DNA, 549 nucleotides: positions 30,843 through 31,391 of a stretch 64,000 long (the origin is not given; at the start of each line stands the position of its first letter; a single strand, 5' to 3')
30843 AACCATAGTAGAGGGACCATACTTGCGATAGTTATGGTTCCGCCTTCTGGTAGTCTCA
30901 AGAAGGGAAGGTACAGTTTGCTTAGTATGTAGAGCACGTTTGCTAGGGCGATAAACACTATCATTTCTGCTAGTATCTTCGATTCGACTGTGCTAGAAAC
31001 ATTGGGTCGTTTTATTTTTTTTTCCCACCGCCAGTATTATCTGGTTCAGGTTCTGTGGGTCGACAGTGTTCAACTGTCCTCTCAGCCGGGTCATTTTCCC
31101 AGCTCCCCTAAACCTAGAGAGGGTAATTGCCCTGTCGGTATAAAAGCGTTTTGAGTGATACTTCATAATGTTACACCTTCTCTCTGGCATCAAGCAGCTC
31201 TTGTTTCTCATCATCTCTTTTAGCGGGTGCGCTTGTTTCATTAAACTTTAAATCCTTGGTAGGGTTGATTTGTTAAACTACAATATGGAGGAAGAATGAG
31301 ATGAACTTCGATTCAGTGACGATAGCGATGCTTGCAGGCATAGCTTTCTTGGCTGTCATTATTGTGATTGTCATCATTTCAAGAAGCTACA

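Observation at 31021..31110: Archaeal TPP riboswitch upstream of a ThiT/YuaJ-like transporter; overlapping 82-aa ORF is spurious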

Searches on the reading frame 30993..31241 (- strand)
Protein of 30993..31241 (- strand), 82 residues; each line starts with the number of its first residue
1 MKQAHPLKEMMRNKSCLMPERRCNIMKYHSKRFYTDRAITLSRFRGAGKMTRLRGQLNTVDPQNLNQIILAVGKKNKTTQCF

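Call 4: search_protein_families(library=pfam, proteins=[window:30993-31241:-], max_evalue=0.01)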
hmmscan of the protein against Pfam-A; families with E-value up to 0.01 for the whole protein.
window:30993-31241:- (82 aa): 1 family
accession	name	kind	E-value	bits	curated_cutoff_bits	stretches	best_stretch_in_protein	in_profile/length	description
PF01274.28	MS_TIM-barrel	-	0.0027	17.2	26.4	1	7-80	123-196/248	Malate synthase, TIM barrel domain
